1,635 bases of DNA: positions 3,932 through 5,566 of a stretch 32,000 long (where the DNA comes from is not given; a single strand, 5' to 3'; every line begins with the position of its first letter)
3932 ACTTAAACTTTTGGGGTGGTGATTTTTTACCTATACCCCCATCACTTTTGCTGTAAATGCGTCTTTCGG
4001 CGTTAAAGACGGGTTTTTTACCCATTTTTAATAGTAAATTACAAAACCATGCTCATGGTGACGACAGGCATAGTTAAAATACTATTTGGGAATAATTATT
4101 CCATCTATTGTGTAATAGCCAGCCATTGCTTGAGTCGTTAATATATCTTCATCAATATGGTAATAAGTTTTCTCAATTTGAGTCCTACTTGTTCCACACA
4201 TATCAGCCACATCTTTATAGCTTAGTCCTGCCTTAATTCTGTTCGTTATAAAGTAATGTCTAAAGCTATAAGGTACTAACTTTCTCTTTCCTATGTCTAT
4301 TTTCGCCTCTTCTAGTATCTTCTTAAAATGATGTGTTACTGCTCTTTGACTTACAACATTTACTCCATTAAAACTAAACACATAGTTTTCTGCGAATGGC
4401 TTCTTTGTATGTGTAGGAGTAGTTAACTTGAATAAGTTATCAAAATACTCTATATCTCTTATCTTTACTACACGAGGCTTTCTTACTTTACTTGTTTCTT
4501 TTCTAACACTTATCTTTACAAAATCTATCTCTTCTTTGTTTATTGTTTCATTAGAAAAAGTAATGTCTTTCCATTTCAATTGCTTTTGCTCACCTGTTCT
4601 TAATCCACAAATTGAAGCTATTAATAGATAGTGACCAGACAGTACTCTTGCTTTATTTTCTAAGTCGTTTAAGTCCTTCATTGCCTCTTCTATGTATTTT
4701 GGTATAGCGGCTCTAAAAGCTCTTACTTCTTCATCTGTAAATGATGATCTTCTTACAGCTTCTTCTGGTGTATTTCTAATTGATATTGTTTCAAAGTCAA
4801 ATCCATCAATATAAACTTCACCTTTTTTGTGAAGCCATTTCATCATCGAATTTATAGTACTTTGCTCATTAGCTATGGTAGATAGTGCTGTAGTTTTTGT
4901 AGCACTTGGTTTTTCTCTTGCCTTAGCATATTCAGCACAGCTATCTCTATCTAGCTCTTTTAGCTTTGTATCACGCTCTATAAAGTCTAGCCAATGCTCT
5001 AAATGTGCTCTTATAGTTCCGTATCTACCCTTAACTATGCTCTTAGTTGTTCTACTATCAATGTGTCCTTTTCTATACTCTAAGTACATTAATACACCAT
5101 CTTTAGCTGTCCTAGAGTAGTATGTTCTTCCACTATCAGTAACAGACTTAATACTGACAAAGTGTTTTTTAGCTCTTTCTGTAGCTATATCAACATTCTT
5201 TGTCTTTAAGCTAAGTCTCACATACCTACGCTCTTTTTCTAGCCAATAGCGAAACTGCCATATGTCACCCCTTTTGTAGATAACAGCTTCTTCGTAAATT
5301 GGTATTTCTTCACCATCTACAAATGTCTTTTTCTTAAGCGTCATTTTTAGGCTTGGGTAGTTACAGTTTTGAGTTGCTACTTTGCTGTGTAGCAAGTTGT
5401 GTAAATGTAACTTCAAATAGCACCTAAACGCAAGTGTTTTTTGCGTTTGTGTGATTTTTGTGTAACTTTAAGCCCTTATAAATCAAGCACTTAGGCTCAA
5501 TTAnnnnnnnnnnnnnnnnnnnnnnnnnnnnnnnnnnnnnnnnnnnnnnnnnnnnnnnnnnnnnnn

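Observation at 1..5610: Very AT-rich integrative island abutting the 3' end of guaA in a GC-rich chromosome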

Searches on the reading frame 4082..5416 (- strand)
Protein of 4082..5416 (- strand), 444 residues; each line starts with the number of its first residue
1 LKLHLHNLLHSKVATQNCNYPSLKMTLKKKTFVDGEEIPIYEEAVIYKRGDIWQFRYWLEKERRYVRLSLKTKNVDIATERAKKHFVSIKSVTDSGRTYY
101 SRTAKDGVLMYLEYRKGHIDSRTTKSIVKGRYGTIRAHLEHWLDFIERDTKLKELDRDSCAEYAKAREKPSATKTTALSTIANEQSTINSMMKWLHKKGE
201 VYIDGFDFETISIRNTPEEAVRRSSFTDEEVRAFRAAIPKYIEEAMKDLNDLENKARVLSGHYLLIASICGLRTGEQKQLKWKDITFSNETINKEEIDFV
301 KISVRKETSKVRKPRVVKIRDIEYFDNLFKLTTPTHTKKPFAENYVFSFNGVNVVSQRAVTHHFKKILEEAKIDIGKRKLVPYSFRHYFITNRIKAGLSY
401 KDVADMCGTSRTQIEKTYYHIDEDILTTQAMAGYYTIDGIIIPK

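Call 4: search_protein_families(library=pfam, proteins=[window:4082-5416:-], max_evalue=0.01)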
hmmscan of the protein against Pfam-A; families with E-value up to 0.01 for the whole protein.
window:4082-5416:- (444 aa): 1 family
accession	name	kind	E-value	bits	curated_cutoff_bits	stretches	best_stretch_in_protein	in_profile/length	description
PF00589.27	Phage_integrase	-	7.7e-16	58.8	27.1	1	246-422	12-169/172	Phage integrase family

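Call 6: find_encoding_contigs(protein=window:4082-5344:-, flank=10000, max_places=10)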
Protein window:4082-5344:- (420 aa): no gene with exactly this product is on record in the collection.

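Call 7: find_homologous_proteins(query=window:4082-5344:-)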
Query window:4082-5344:- (420 aa): 1411 proteins with E <= 0.001 among 5049 candidates; the best 120 are listed.
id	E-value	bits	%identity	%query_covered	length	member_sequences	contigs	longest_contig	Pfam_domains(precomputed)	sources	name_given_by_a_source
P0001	6.0e-277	936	100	100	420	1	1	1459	PF00589.28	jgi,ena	jgi:integrase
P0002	6.2e-277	936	100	100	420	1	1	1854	PF00589.28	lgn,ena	-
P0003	4.1e-276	933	100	100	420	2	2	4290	PF00589.28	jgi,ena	-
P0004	4.2e-275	930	99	100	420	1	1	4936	PF00589.28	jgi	-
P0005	1.7e-274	928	99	100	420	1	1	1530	PF00589.28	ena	-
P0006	1.5e-258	875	93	100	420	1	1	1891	PF00589.28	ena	-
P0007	2.1e-258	875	93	100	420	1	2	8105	PF00589.28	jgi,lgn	jgi:integrase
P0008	5.6e-257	870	92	100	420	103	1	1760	PF00589.28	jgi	-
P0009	4.7e-256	867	92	100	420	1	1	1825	PF00589.28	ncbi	-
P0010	4.6e-253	857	91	100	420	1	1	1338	PF00589.28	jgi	-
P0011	2.3e-251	852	91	100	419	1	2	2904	PF00589.28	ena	-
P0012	1.6e-250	849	90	100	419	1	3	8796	PF00589.28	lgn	-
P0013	1.8e-250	849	90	100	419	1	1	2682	PF00589.28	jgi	-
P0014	2.7e-250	848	90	100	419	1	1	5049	PF00589.28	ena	-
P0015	3.1e-250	848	90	100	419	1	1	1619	PF00589.28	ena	-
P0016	4.0e-250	848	90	100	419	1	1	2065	PF00589.28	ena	-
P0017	5.2e-250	847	89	100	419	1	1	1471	PF00589.28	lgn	-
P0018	8.0e-250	847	90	100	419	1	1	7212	PF00589.28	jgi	-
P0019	4.7e-249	844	89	100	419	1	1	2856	PF00589.28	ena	-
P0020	4.8e-249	844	90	100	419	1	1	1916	PF00589.28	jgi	jgi:integrase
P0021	7.6e-249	843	89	100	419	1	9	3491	PF00589.28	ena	-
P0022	8.2e-249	843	89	100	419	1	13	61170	PF00589.28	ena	-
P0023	1.1e-248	843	89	100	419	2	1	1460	PF00589.28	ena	-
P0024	1.1e-248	843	89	100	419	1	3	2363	PF00589.28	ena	-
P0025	1.3e-248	843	90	100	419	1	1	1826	PF00589.28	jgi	jgi:integrase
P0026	2.2e-248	842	89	100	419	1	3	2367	PF00589.28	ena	-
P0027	2.4e-248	842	89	100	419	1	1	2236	PF00589.28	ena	-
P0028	3.0e-248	842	89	100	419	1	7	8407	PF00589.28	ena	-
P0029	3.4e-248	841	89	100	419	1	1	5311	PF00589.28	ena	-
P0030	4.7e-248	841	89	100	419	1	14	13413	PF00589.28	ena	-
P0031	5.0e-248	841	89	100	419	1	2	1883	PF00589.28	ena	-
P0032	5.1e-248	841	89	100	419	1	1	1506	PF00589.28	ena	-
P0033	6.5e-248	840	89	100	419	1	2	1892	PF00589.28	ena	-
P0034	6.6e-248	840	89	100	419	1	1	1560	PF00589.28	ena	-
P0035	7.1e-248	840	89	100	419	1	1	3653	PF00589.28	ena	-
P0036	1.1e-247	840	89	100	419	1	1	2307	PF00589.28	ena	-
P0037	1.4e-247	839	89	100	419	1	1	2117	PF00589.28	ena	-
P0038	1.6e-247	839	89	100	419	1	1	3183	PF00589.28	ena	-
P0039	2.1e-247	839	89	100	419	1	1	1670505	PF00589.28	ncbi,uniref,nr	ncbi:tyrosine-type recombinase/integrase [Polynucleobacter nymphae]|uniref:tyrosine-type recombinase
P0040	2.4e-247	839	90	100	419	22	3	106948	PF00589.28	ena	-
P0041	4.0e-247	838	89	100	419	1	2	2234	PF00589.28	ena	-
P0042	9.8e-247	837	88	100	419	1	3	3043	PF00589.28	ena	-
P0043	2.9e-246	835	88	100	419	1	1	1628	PF00589.28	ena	-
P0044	3.3e-245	832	89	100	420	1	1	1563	PF00589.28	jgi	-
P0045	4.2e-244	828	88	100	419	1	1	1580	PF00589.28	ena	-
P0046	3.4e-243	825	88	100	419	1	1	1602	PF00589.28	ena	-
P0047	1.1e-242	823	88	100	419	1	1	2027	PF00589.28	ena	-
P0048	4.5e-242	821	88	100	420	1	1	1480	PF00589.28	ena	-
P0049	2.2e-241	819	87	100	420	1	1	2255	PF00589.28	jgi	jgi:integrase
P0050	1.2e-240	816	88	100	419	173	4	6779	PF00589.28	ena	-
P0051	4.4e-240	815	87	100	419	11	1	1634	PF00589.28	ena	-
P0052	4.6e-239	811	88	100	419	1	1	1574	PF00589.28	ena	-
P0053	6.9e-239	811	89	100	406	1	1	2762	PF00589.28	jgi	jgi:integrase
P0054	1.3e-237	807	87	100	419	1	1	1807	PF00589.28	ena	-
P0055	7.9e-237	804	87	100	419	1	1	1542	PF00589.28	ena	-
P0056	1.8e-234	796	85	100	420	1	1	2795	PF00589.28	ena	-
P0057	1.7e-228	777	83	100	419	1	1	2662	PF00589.28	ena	-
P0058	2.7e-228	776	83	100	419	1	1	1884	PF00589.28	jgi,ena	-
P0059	3.4e-228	776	83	100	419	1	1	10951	PF00589.28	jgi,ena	jgi:integrase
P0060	9.3e-228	774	83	100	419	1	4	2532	PF00589.28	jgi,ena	-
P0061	4.3e-227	772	82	100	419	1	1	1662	PF00589.28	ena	-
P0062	6.8e-227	771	84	100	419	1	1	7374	PF00589.28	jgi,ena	jgi:integrase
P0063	1.8e-226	770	81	100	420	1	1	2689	PF00589.28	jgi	jgi:integrase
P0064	2.5e-226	769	82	100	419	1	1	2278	PF00589.28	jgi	jgi:integrase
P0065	2.4e-224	763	80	100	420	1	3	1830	PF00589.28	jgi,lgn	jgi:integrase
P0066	4.5e-224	762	80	100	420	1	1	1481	PF00589.28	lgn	-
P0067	1.6e-221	754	82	100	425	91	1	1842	PF00589.28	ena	-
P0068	2.1e-221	753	81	100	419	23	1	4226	PF00589.28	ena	-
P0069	4.8e-220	749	81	100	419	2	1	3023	PF00589.28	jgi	jgi:integrase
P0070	5.3e-218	742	80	100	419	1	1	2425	PF00589.28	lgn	-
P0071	2.7e-209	713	83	94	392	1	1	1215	PF00589.28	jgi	jgi:integrase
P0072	9.6e-186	636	70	100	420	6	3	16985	PF00589.28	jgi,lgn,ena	-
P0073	6.5e-184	630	69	100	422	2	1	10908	PF00589.28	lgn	-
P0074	3.2e-180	618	67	100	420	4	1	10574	PF00589.28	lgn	-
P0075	2.2e-177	608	89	72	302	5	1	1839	PF00589.28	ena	-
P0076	2.5e-177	608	67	100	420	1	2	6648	PF00589.28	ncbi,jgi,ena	jgi:integrase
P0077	9.0e-177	606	67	97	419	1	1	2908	PF00589.28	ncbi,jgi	jgi:integrase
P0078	2.1e-176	605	67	99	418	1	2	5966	PF00589.28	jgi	jgi:integrase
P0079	4.0e-176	604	67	97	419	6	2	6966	PF00589.28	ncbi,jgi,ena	jgi:integrase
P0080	2.7e-175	601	67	100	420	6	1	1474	PF00589.28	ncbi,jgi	jgi:integrase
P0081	1.2e-174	599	67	100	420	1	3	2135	PF00589.28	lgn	-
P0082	3.4e-173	594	66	97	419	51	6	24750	PF00589.28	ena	-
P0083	6.2e-173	594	65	100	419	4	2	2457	PF00589.28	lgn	-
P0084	7.8e-171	587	65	99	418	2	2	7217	PF00589.28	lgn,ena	-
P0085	2.8e-166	572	62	99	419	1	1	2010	PF00589.28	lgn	-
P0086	1.5e-164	566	100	60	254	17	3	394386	PF00589.28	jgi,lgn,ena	-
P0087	1.8e-155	536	60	100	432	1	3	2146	PF00589.28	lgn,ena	-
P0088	9.3e-143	494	87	60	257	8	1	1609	PF00589.28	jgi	jgi:integrase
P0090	1.4e-138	480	55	100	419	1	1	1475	PF00589.28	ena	-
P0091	1.2e-131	458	87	57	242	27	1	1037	PF00589.28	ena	-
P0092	8.9e-125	435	51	100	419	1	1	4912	PF00589.28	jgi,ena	-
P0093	3.6e-124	433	51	100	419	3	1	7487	PF00589.28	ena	-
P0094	2.4e-123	430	50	100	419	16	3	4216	PF00589.28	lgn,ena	-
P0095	3.6e-123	430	52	100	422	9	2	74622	PF00589.28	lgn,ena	-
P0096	6.2e-123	429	48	100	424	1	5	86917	PF00589.28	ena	-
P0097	4.9e-122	426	50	100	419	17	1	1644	PF00589.28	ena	-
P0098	5.8e-122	426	50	100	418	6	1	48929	PF00589.28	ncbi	-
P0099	9.6e-121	422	49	100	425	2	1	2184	PF00589.28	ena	-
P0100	1.1e-120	422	50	100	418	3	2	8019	PF00589.28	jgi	jgi:integrase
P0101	1.9e-120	421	48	100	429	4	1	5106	PF00589.28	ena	-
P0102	1.9e-120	421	49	100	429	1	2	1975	PF00589.28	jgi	jgi:integrase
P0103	4.9e-120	419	50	98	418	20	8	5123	PF00589.28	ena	-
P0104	8.0e-120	419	49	100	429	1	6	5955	PF00589.28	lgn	-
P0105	9.7e-120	418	49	100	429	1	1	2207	PF00589.28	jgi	jgi:integrase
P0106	9.9e-120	418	48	100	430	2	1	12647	PF00589.28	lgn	-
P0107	1.3e-119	418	49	100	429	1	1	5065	PF00589.28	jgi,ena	-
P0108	1.5e-119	418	48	100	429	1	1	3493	PF00589.28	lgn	-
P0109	1.5e-119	418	49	100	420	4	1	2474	PF00589.28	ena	-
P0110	1.5e-119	418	49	100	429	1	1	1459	PF00589.28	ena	-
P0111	1.5e-119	418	48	100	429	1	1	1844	PF00589.28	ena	-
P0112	1.7e-119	418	48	99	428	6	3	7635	PF00589.28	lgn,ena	-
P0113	1.7e-119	418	48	100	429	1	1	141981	PF00589.28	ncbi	-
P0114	2.0e-119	417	48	100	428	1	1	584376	PF00589.28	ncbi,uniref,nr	ncbi:tyrosine-type recombinase/integrase [Leptothrix discophora]|uniref:Tyrosine-type recombinase/in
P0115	2.5e-119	417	48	100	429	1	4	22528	PF00589.28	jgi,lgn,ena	-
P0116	2.6e-119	417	49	100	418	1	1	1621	PF00589.28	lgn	-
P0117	2.9e-119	417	49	100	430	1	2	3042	PF00589.28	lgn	-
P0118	2.9e-119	417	49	100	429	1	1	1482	PF00589.28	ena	-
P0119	3.0e-119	417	48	100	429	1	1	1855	PF00589.28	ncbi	-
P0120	3.0e-119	417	48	100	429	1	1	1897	PF00589.28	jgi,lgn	jgi:integrase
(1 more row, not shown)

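Call 8: search_protein_families(library=ncbifam, proteins=[window:4082-5344:-], max_evalue=0.01)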
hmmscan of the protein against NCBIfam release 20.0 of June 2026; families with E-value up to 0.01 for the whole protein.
window:4082-5344:- (420 aa): 8 families
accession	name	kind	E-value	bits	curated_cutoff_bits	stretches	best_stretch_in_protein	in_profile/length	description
NF040815.2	recomb_XerA_Arch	equivalog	1.6e-11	44.3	220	1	114-402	23-259/263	site-specific tyrosine recombinase/integron integrase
TIGR02225.1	recomb_XerD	equivalog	8e-09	35.2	329.6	1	113-404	23-281/290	site-specific tyrosine recombinase XerD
TIGR02224.1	recomb_XerC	equivalog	4.7e-06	26.2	335.15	1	114-402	24-282/295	tyrosine recombinase XerC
TIGR02249.1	integrase_gron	subfamily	0.0001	21.8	265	0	333-398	239-301/315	integron integrase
NF003462.0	PRK05084.1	equivalog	0.00026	19.8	267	1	128-401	71-348/360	tyrosine recombinase XerS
NF001399.0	PRK00283.1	subfamily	0.00027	20.3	279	1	116-404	35-290/300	tyrosine recombinase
NF011946.0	PRK15417.1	equivalog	0.0026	17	435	0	335-397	256-315/337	integron integrase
TIGR02937.1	sigma70-ECF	superfamily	0.0039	16.8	42.9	1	160-395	85-155/165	sigma-70 family RNA polymerase sigma factor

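Call 9: find_encoding_contigs(protein=P0086, flank=10000, max_places=6)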
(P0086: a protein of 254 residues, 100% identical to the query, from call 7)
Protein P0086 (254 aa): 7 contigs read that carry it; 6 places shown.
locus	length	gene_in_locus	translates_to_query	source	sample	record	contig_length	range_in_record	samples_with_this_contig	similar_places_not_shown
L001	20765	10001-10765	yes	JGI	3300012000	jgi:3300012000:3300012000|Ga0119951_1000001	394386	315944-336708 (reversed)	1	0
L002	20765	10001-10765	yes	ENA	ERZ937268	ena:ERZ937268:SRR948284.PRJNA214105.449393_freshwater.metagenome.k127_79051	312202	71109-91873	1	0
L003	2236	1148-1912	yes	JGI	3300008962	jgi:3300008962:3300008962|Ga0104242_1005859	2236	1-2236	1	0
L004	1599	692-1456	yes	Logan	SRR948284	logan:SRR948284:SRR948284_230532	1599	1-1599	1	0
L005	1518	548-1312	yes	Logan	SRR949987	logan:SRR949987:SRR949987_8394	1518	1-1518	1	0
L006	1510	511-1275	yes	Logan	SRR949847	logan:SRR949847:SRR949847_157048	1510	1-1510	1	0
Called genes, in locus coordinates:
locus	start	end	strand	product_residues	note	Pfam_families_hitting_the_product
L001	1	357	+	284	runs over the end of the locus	PF22435:MRM3-like_sub_bind (weak), PF00588:SpoU_methylase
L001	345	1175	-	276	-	PF03618:Kinase-PPPase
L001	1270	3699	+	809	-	PF01326:PPDK_N, PF00391:PEP-utilizers, PF02896:PEP-utilizers_C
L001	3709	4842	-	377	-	PF13458:Peripla_BP_6, PF01094:ANF_receptor, PF13433:Peripla_BP_5 (weak)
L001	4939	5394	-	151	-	PF01668:SmpB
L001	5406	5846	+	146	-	PF10604:Polyketide_cyc2, PF03364:Polyketide_cyc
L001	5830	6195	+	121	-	PF03658:Ub-RnfH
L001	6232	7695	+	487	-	PF00478:IMPDH, PF00571:CBS, PF03060:NMO, PF01070:FMN_dh (weak)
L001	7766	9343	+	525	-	PF00117:GATase, PF07722:Peptidase_C26, PF02540:NAD_synthase, PF00958:GMP_synt_C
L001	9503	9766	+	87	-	-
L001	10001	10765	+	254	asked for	PF00589:Phage_integrase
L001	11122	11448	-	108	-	-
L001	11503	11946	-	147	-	PF20346:DUF6641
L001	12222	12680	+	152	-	-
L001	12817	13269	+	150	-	-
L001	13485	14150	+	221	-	PF00589:Phage_integrase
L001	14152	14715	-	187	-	-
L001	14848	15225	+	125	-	-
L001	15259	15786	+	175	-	PF20617:DUF6803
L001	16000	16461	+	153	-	PF00383:dCMP_cyt_deam_1, PF14437:MafB19-deam, PF14439:Bd3614-deam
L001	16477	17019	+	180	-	PF03734:YkuD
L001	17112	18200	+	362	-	PF01883:FeS_assembly_P, PF00142:Fer4_NifH (weak), PF01656:CbiA, PF09140:MipZ, PF10609:ParA, PF13614:AAA_31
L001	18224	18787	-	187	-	-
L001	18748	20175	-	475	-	PF07732:Cu-oxidase_3, PF00394:Cu-oxidase (weak), PF07731:Cu-oxidase_2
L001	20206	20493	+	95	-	-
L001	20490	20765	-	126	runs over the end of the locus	PF13686:DrsE_2 (faint), PF02635:DsrE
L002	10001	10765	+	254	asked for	PF00589:Phage_integrase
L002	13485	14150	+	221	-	PF00589:Phage_integrase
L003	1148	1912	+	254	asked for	PF00589:Phage_integrase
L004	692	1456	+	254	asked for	PF00589:Phage_integrase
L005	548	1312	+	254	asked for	PF00589:Phage_integrase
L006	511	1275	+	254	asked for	PF00589:Phage_integrase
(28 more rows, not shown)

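Call 18: search_protein_families(library=phrogs, proteins=[window:4082-5344:-, L001:14848-15225:+, L001:15259-15786:+], max_evalue=0.01)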
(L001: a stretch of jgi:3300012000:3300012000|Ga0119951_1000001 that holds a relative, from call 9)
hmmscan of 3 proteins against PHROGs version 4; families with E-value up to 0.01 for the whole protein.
window:4082-5344:- (420 aa): 2 families
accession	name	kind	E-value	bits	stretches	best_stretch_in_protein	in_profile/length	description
phrog_1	-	integration and excision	6.4e-34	119.2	1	22-405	112-442/611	integrase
phrog_216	-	integration and excision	3.3e-16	60.2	1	234-406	74-233/301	integrase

L001:14848-15225:+ (125 aa): 1 family
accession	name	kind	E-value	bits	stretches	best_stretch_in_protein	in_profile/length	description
phrog_8296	-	unknown function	0.0031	18.8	1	11-124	36-144/153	-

L001:15259-15786:+ (175 aa): 0 families

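Call 19: search_protein_families(library=padloc, proteins=[window:4082-5344:-, L001:14848-15225:+, L001:15259-15786:+], max_evalue=0.01)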
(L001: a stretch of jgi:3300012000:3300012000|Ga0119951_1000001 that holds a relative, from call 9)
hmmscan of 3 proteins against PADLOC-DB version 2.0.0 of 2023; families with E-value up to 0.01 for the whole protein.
window:4082-5344:- (420 aa): 0 families

L001:14848-15225:+ (125 aa): 0 families

L001:15259-15786:+ (175 aa): 0 families

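Call 20: search_protein_families(library=pfam, proteins=[L001:14848-15225:+, L001:15259-15786:+, L001:16000-16461:+], max_evalue=0.01)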
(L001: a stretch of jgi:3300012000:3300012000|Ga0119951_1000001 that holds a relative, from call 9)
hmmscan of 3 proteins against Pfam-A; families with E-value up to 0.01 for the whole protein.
L001:14848-15225:+ (125 aa): 0 families

L001:15259-15786:+ (175 aa): 1 family
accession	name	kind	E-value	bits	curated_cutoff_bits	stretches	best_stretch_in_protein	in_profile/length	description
PF20617.3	DUF6803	-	1.7e-68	230.3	27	1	1-160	1-160/162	Family of unknown function (DUF6803)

L001:16000-16461:+ (153 aa): 3 families
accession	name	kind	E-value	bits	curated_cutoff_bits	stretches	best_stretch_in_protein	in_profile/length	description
PF14437.12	MafB19-deam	-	1.7e-34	119.2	27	1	7-153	2-142/142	MafB19-like deaminase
PF00383.29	dCMP_cyt_deam_1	-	4.7e-30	103.9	25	1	7-105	3-101/102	Cytidine and deoxycytidylate deaminase zinc-binding region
PF14439.12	Bd3614-deam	-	1.4e-07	31.9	38.5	1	31-108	12-92/113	Bd3614-like deaminase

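Call 22: find_related_loci(query=A1, collection=genome_contigs, flank=10000)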
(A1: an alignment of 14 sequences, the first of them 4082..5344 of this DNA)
Query A1 (420 aa) in genome_contigs; peptide patterns used: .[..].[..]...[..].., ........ (x = any residue, [..] = any of these).
218 stretches matched a pattern; 158 encode a relative of the query (tblastn E <= 1e-3); the best 80 are kept; 80 distinct loci.
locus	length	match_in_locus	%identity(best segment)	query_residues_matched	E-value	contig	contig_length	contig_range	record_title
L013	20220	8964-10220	90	1-420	0e+0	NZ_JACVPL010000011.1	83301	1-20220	Polynucleobacter sp. Latsch14-2 NODE_11_length_83301_cov_141.49824, whole genome shotgun sequence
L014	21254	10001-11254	89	1-419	0e+0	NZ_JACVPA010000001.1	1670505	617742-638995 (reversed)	Polynucleobacter nymphae strain AP-Mumm-500A-B3 NODE_1_length_1670959_cov_191.308, whole genome shotgun sequence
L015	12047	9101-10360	67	1-420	0e+0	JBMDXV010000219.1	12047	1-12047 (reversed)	MAG: Gammaproteobacteria bacterium isolate FCentRs1_19 FCentRs1_contig219, whole genome shotgun sequence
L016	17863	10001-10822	81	1-279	2e-142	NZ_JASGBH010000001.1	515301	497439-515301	Limnohabitans lacus strain HM2-2 contig1, whole genome shotgun sequence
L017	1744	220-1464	50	1-418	4e-140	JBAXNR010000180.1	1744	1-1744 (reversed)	MAG: Methylococcales bacterium isolate ELA484 MAG484_180, whole genome shotgun sequence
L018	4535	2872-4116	50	1-418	1e-131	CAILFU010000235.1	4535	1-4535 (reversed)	MAG: uncultured proteobacterium isolate Ja1-D4_bin-377 genome assembly, contig: bin-377:235/251, whole genome shotgun se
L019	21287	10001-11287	48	1-420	3e-128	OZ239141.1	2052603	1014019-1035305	Burkholderiales bacterium isolate MsE-M52 genome assembly, chromosome: MsE-M52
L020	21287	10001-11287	48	1-420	3e-128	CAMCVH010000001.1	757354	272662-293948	MAG: Polynucleobacter meluiroseus isolate ME-21oct19-199 genome assembly, contig: ME-21oct19-C1, whole genome shotgun se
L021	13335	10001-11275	48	1-420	6e-128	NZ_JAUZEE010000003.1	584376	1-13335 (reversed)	Leptothrix discophora strain CCM 2812 NODE_3_length_584376_cov_226.349762, whole genome shotgun sequence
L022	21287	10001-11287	47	1-420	3e-127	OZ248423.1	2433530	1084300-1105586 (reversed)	Burkholderiaceae bacterium isolate MiE-M28 genome assembly, chromosome: MiE-M28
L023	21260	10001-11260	50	1-418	3e-127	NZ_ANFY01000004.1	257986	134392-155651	Sandarakinorhabdus sp. AAP62 Contig8, whole genome shotgun sequence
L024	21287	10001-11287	48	1-420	1e-126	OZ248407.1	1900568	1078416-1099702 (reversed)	Burkholderiaceae bacterium isolate MaE-M4 genome assembly, chromosome: MaE-M4-c1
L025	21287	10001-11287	48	1-420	5e-126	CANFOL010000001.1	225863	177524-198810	MAG: Burkholderiaceae bacterium isolate Jr-14may18-239 genome assembly, contig: Jr-14may18-C43, whole genome shotgun seq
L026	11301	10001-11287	48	1-420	3e-126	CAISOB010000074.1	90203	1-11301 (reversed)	MAG: uncultured beta proteobacterium isolate MJ-time_bin-6899 genome assembly, contig: bin-6899:074/121, whole genome sh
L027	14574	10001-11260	49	1-418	4e-125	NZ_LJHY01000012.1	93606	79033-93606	Novosphingobium sp. AAP83 AAP83_Contigs_12, whole genome shotgun sequence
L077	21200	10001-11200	43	1-410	2e-102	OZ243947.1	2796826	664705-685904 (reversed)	MAG: Cellvibrionaceae bacterium isolate eee80256-e6b6-490a-b589-145516c0bfc0 genome assembly, chromosome: 1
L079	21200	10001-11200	43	1-410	2e-102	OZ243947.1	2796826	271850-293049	MAG: Cellvibrionaceae bacterium isolate eee80256-e6b6-490a-b589-145516c0bfc0 genome assembly, chromosome: 1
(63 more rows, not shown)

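Call 25: search_dna_similar(query=window:4082-5344:-, collection=plasmids, mode=protein, max_rows=15)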
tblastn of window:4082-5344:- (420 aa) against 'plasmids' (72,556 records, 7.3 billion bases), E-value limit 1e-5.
Records with a match: 5; places in all: 6; records where one place covers at least 80% of the query: 1.
Best place of each record, by identity: <60% 5.
By first word of the organism name: Rhodococcus 2; Rhizobium 1; Azospirillum 1; Phocaeicola 1.
By predicted mobility (MOB-suite, as given by PLSDB): mobilizable 2; non-mobilizable 2; conjugative 1.
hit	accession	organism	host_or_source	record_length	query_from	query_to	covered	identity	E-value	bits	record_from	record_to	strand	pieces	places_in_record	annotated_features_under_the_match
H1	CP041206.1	Rhizobium sp. NIBRBAC000502774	Genome assembly,Coal mine soil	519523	22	394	89%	22.2%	1e-6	59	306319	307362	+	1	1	tyrosine-type recombinase/integrase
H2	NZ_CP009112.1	Rhodococcus opacus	soil sample, Enrichment culture with ...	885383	81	405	77%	22.8%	8e-7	59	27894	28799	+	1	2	tyrosine-type recombinase/integrase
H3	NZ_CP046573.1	Rhodococcus sp. WAY2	cell culture,bacterial consortium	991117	81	405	77%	22.5%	2e-6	58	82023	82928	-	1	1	tyrosine-type recombinase/integrase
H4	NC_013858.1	Azospirillum sp. B510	-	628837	143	402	62%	23.7%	9e-6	56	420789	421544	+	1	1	site-specific integrase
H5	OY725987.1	Phocaeicola massiliensis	-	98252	246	407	39%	26.7%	5e-6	56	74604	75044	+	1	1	record has no annotation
